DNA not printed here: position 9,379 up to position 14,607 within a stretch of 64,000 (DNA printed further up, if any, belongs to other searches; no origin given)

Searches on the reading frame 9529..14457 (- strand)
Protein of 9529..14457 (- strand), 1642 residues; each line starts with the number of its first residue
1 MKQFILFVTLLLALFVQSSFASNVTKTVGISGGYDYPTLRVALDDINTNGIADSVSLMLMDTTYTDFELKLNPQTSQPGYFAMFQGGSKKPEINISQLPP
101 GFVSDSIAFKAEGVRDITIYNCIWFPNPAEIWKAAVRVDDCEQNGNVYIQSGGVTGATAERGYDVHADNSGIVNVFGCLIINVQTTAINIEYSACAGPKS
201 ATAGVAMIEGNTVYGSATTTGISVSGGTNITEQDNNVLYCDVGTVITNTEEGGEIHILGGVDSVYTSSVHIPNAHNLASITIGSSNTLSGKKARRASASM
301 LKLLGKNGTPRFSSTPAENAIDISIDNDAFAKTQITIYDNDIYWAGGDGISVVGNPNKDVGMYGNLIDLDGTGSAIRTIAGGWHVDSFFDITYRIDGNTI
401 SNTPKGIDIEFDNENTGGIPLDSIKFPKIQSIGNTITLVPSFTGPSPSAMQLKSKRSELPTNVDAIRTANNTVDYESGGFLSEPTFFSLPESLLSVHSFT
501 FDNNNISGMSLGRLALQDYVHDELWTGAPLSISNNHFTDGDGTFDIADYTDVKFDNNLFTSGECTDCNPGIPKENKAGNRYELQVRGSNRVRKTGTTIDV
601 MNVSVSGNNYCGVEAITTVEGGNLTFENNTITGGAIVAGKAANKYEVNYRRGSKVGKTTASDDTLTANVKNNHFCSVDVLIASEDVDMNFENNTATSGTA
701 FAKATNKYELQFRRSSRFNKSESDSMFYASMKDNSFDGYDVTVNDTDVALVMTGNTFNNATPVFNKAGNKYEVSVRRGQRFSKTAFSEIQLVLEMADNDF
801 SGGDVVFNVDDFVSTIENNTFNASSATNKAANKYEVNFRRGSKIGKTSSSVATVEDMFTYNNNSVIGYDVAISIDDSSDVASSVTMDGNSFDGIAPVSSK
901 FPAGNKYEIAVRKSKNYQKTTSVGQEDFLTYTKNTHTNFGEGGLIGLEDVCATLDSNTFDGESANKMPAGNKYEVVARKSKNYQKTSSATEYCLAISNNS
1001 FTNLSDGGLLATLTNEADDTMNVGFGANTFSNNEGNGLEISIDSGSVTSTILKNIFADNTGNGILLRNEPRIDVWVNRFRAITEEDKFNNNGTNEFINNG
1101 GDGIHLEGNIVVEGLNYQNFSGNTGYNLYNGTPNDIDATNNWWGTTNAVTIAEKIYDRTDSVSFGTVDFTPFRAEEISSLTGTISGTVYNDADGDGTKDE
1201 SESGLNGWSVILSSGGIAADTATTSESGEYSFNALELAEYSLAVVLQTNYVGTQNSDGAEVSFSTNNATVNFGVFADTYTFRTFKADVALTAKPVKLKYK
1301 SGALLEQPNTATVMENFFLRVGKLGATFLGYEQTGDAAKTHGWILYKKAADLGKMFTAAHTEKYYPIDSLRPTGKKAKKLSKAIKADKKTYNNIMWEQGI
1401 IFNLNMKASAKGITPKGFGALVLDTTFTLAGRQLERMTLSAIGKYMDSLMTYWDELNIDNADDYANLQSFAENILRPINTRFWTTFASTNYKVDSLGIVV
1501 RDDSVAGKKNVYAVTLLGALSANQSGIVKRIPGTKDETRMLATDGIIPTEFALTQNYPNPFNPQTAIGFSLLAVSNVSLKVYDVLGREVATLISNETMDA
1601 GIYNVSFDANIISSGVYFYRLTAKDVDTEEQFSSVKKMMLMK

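Call 9: search_protein_families(library=pfam, proteins=[window:9529-14457:-], max_evalue=0.1)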
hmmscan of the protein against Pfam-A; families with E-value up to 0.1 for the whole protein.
window:9529-14457:- (1642 aa): 4 families
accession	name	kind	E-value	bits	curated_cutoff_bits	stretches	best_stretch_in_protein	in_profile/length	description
PF17210.9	SdrD_B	-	9.6e-12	45.5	29.7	1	1184-1267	3-87/112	SdrD B-like domain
PF18962.6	Por_Secre_tail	-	1.3e-08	35.4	27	1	1557-1626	2-67/75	Secretion system C-terminal sorting domain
PF13585.12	CHU_C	-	0.00075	20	27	1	1574-1630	26-79/86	CHU_C Type IX secretion signal domain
PF13620.12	CarboxypepD_reg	-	0.0073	17.1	32.3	1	1198-1255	7-61/82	Carboxypeptidase regulatory-like domain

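Call 65: search_protein_families(library=ncbifam, proteins=[window:9529-14457:-], max_evalue=0.001)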
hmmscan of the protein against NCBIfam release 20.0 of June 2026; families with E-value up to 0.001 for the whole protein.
window:9529-14457:- (1642 aa): 1 family
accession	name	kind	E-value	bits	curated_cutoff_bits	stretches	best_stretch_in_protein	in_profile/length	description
TIGR04183.1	Por_Secre_tail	domain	8.8e-08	32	23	1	1557-1625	2-62/72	T9SS type A sorting domain-containing protein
